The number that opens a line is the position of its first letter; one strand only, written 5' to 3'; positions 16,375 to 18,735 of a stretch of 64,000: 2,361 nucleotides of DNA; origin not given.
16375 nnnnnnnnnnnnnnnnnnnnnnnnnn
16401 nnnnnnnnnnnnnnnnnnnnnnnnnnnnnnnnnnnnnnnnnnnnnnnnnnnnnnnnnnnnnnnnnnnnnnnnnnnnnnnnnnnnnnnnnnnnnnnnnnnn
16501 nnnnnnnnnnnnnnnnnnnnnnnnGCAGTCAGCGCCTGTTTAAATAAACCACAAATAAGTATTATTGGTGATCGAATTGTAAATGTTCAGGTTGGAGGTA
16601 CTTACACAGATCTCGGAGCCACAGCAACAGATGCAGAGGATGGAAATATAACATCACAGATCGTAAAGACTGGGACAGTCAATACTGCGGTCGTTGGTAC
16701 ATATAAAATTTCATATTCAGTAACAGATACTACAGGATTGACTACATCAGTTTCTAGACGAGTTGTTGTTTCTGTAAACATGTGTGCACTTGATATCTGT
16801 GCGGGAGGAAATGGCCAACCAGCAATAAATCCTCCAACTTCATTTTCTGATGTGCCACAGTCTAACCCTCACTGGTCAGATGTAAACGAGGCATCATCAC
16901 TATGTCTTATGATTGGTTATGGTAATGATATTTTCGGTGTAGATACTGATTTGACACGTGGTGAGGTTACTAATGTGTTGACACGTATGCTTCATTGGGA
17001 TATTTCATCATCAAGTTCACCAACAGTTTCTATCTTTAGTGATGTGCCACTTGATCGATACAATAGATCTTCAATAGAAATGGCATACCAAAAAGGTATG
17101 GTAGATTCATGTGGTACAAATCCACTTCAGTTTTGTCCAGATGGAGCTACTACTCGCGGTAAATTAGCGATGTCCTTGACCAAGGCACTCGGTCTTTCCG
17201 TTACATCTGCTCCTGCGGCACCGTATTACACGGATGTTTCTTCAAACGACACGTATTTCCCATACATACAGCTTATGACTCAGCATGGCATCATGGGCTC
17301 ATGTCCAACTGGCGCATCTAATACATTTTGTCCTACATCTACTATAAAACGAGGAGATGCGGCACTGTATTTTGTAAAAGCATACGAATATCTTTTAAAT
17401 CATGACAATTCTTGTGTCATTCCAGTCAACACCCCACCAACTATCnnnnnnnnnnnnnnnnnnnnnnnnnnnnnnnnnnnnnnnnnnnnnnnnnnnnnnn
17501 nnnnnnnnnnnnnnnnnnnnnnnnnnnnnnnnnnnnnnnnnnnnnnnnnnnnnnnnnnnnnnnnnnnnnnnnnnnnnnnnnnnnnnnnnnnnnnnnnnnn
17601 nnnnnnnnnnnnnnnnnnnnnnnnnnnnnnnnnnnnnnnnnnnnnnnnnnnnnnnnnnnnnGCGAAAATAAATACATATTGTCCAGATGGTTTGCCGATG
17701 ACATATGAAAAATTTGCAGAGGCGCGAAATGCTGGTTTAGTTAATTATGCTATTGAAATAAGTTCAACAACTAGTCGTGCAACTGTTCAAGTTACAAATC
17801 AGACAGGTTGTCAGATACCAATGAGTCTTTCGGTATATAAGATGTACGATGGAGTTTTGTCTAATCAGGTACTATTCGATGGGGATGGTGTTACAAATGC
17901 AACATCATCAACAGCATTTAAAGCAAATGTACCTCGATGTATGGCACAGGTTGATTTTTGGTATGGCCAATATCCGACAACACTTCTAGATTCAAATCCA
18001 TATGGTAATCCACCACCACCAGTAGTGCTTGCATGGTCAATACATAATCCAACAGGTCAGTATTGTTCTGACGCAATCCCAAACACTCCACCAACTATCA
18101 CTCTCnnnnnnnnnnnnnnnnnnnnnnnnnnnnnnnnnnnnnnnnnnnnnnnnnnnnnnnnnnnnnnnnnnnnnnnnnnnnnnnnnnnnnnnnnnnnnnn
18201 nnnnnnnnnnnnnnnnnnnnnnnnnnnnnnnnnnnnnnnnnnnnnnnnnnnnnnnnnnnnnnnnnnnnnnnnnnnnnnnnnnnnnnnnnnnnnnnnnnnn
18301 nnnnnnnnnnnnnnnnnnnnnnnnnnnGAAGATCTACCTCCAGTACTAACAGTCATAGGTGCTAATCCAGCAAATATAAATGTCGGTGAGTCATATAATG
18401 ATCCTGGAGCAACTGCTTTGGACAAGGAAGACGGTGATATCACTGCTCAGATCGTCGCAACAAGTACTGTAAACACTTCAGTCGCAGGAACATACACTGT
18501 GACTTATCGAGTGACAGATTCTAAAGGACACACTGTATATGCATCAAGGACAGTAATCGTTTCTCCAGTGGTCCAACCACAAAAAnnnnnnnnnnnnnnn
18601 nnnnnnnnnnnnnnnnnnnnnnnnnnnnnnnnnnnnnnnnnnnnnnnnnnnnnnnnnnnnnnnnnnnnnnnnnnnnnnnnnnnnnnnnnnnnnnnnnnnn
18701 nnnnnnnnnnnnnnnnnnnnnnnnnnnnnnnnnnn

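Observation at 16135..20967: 1610-aa S-layer-like giant protein with three ~98% identical 230-bp intragenic repeats, an SLH-like triplet, He_PIG domains and a poly-Gly tract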

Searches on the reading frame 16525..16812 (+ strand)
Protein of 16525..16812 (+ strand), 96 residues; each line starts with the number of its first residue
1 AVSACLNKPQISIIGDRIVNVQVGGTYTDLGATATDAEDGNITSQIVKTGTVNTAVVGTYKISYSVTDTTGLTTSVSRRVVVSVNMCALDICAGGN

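Call 11: search_protein_families(library=pfam, proteins=[window:16525-16812:+], max_evalue=0.1)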
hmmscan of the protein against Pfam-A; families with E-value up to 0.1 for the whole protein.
window:16525-16812:+ (96 aa): 3 families
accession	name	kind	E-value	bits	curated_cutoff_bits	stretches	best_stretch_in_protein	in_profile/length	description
PF16403.11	Bact_surface_Ig-like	-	9.8e-20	70.8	27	1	11-82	1-71/71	Bacterial surface protein, Ig-like domain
PF17963.7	Big_9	-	0.0073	17.6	23.6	1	25-76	42-84/89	Bacterial Ig domain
PF15418.12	DUF4625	-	0.098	13.4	27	0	54-82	102-130/131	Domain of unknown function (DUF4625)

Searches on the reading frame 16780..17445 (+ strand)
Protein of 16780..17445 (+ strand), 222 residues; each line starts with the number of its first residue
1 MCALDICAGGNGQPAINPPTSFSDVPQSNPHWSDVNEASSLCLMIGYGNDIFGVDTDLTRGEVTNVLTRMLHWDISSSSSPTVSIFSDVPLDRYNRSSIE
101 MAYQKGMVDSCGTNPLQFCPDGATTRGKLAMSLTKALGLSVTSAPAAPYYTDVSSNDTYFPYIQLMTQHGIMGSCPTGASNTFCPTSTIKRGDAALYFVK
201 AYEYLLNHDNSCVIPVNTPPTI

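Call 11: search_protein_families(library=pfam, proteins=[window:16810-17430:+], max_evalue=0.1)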
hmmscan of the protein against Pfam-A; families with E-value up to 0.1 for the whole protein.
window:16810-17430:+ (207 aa): 1 family
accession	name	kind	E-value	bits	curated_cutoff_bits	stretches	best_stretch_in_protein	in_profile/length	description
PF00395.25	SLH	-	2.5e-13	50.2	20.8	2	11-53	1-43/44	S-layer homology domain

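Call 50: search_solved_structures(query=window:16780-17445:+, max_evalue=1, show_alignments=2)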
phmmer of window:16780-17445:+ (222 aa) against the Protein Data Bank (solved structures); distinct sequences matched with E-value up to 1: 6.
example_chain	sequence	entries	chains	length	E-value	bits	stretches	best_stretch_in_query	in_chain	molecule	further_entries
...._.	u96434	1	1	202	2e-05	27.5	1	85-203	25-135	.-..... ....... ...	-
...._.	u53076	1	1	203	2.5e-05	27.3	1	85-203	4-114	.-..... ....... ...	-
4aq1_A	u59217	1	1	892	9.3e-05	25.4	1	46-201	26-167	SBSB PROTEIN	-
4aq1_C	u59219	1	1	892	9.3e-05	25.4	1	46-201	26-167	SBSB PROTEIN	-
9g93_A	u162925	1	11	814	0.00011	25.2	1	77-203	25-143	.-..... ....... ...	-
1eye_A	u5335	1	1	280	0.36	13.7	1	7-60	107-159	DIHYDROPTEROATE SYNTHASE I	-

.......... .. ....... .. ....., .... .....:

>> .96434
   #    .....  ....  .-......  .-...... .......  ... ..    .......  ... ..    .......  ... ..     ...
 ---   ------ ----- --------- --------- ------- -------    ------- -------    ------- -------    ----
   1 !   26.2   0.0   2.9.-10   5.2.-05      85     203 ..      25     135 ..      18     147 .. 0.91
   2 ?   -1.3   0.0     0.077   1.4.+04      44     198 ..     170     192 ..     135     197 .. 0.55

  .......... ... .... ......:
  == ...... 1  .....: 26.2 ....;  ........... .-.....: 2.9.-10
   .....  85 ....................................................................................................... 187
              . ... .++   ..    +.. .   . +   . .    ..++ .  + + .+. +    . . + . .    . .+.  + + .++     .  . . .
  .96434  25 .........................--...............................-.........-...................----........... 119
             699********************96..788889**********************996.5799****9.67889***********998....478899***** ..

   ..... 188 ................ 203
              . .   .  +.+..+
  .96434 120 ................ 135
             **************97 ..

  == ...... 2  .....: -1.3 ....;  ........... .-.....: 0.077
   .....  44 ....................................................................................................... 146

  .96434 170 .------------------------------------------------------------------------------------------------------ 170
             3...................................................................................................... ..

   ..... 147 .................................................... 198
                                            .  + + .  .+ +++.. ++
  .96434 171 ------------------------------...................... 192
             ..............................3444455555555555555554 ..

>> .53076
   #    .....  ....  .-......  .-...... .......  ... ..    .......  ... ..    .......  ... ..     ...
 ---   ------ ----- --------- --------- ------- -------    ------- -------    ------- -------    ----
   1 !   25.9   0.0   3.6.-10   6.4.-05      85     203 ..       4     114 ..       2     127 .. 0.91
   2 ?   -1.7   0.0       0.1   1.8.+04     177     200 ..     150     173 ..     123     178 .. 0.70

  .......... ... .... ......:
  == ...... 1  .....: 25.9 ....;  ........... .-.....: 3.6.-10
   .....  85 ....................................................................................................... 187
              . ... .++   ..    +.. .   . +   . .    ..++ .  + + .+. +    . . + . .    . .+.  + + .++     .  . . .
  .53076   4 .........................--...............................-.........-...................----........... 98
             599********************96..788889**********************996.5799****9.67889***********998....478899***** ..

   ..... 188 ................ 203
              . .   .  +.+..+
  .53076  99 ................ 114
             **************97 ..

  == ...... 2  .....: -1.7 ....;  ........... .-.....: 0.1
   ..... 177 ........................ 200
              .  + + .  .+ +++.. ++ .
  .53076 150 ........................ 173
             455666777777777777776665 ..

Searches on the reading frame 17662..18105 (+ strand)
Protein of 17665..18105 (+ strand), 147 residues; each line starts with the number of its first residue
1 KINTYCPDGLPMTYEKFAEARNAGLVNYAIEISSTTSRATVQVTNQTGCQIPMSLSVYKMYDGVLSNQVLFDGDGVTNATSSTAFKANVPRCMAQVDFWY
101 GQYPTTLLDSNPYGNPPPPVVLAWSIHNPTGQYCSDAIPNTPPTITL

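Call 11: search_protein_families(library=pfam, proteins=[window:17665-18105:+], max_evalue=0.1)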
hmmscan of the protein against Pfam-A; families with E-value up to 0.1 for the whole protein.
window:17665-18105:+ (147 aa): 2 families
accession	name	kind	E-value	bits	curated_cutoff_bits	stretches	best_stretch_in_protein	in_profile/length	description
PF10654.15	DUF2481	-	0.069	13.6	27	1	12-43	68-99/126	Protein of unknown function (DUF2481)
PF20545.3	DUF6759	-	0.088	13.4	27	0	19-62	5-48/94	Domain of unknown function (DUF6759)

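Call 27: search_protein_families(library=pfam, alignment_id=A2, max_evalue=1)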
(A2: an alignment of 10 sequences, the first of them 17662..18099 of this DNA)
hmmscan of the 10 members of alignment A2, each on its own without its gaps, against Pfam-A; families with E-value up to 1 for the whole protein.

A. member 1, window:17662-18099:+ (146 aa): 2 families
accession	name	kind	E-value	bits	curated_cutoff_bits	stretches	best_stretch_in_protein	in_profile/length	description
PF10654.15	DUF2481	-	0.068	13.7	27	1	13-44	68-99/126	Protein of unknown function (DUF2481)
PF20545.3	DUF6759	-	0.087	13.4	27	1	20-63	5-48/94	Domain of unknown function (DUF6759)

B. families by the number of members that match (of 10 scanned): 5 families
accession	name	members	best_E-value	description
PF23400.1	CARF_Card1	2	0.026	Card1 CARF domain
PF22064.2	Cep192_D2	1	0.057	Cep192 domain 2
PF10654.15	DUF2481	1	0.068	Protein of unknown function (DUF2481)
PF20545.3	DUF6759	1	0.087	Domain of unknown function (DUF6759)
PF24878.1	YkcB_C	1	0.12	Putative mannosyltransferase YkcB-like, C-terminal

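Call 28: search_solved_structures(query=A2, max_evalue=10)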
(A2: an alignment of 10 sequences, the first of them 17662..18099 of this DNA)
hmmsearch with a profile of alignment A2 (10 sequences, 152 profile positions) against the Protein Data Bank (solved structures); distinct sequences matched with E-value up to 10: 2.
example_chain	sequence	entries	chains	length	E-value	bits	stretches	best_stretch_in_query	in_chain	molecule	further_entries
3pdg_A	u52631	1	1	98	0.1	15.3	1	62-129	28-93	Fibronectin(III)-like module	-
3pdd_A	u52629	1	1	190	0.37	13.5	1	62-134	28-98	Glycoside hydrolase, family 9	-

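Call 41: predict_structure(alignment_id=A2)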
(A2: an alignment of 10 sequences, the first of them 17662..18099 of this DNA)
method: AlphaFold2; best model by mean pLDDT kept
length: 146 residues; sequences in the alignment: 10
mean_pLDDT: 86.1   pTM: 0.80
mean pLDDT of the five models: 86.1, 85.8, 85.0, 84.8, 83.1
residues with pLDDT >= 90: 86; 70-90: 39; 50-70: 21; < 50: 0
segments of 3 or more residues with pLDDT < 50: none
pLDDT, mean of each block of 10 residues (from residue 1): 76 91 95 93 95 96 86 93 95 93 87 64 87 73 54
secondary structure, 60 per line:
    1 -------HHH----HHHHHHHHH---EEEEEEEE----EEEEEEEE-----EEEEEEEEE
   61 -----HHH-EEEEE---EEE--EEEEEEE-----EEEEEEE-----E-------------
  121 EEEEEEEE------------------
elements in order: H15-23 E27-34 E39-46 E52-60 E70-74 E78-80 E83-89 E95-101 E121-128

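Call 45: fold_search(model_id=the predicted structure, library=pdb)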
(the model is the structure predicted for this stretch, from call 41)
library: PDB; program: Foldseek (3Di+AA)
matches with E <= 10: 1627; with E <= 0.001: 0
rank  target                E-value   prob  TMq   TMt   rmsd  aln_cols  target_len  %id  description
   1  2axo                  4.9e-03  0.90  0.30  0.22   9.8       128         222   12  X-Ray Crystal Structure of Protein AGR_C_4864 from Agrobacterium tumefaciens. Northeast Structural Genomics Consortium T (released 2005-09-13)
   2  8aca_A                1.5e-02  0.90  0.31  0.35   7.2       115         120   10  SDBC DR_0644 subunit, only-Cu Superoxide Dismutase (released 2023-04-12)
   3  3we1_A                1.8e-02  0.77  0.27  0.36   7.0        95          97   15  Crystal structure of Dengue 4 Envelope protein domain III (ED3) (released 2014-01-22)
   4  9e6y_A                1.8e-02  0.72  0.27  0.33   9.0       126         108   10  Structure of CD112 (Nectin-2) domain 1 bound to CD112R (PVRIG) (released 2025-05-07)
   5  9np8                  1.9e-02  0.92  0.32  0.08   9.3       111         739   11  Crystal structure of the inactive conformation of a glycoside hydrolase (CapGH2b) from the GH2 family in the space group (released 2025-11-12)
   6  7pjj                  2.2e-02  0.96  0.33  0.08   5.0       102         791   14  Structure of the Family-3 Glycosyl Hydrolase BcpE2 from Streptomyces scabies (released 2022-07-13)
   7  4i3g_B                2.4e-02  0.94  0.33  0.08   5.6       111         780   14  Crystal Structure of DesR, a beta-glucosidase from Streptomyces venezuelae in complex with D-glucose. (released 2013-02-20)
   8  4i8d_B                2.4e-02  0.69  0.32  0.09  12.0       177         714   12  Crystal Structure of Beta-D-glucoside glucohydrolase from Trichoderma reesei (released 2012-12-19)
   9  4i3g_A                2.5e-02  0.95  0.33  0.08   7.0       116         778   11  Crystal Structure of DesR, a beta-glucosidase from Streptomyces venezuelae in complex with D-glucose. (released 2013-02-20)
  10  5wab_B                2.5e-02  0.93  0.36  0.10   5.7       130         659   12  Crystal Structure of Bifidobacterium adolescentis GH3 beta-glucosidase (released 2018-04-04)
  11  9od2_C                2.5e-02  0.72  0.24  0.27   7.5       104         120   12  Cryo-EM structure of modified Zika virus E protein dimer complexed with a neutralizing antibody SMZAb2 Fab (released 2026-01-21)
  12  6xxn_G                2.5e-02  0.72  0.27  0.30   8.3       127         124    6  Crystal structure of NB7, a nanobody targeting prostate specific membrane antigen (released 2020-06-10)
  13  6d50_A                2.7e-02  0.63  0.28  0.07   7.9       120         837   15  Bacteroides uniforms beta-glucuronidase 2 bound to D-glucaro-1,5-lactone (released 2018-10-17)
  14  8xrx_B                2.8e-02  0.97  0.36  0.09   5.8       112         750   18  The crystal structure of a GH3 enzyme CcBgl3B with glucose and gentiobiose (released 2024-04-10)
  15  5wab_C                2.8e-02  0.94  0.37  0.11   5.7       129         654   12  Crystal Structure of Bifidobacterium adolescentis GH3 beta-glucosidase (released 2018-04-04)
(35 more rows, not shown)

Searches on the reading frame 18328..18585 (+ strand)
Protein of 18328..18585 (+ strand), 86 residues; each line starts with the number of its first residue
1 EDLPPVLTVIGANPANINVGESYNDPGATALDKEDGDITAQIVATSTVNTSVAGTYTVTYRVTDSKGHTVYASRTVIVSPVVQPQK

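Call 11: search_protein_families(library=pfam, proteins=[window:18328-18585:+], max_evalue=0.1)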
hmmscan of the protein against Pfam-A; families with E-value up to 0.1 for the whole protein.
window:18328-18585:+ (86 aa): 7 families
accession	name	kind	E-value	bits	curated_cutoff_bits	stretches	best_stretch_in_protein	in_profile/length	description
PF16403.11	Bact_surface_Ig-like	-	2.8e-23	82.2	27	1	8-78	2-71/71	Bacterial surface protein, Ig-like domain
PF04234.18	CopC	-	0.0002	22.7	23.3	1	30-70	45-84/92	CopC domain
PF17963.7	Big_9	-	0.00061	21.1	23.6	1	33-75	43-87/89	Bacterial Ig domain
PF23237.1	HYR_4C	-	0.021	15.4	27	1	28-76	23-71/73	HYR-like domain with 4 cysteines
PF07523.18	Big_3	-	0.022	15.5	21.2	1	27-64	28-59/68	Bacterial Ig-like domain (group 3)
PF21085.3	CusS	-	0.035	14.6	24.1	1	44-82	65-103/160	CusS sensor domain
PF22352.2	K319L-like_PKD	-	0.068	13.6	27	1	36-78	42-84/84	K319L-like, PKD domain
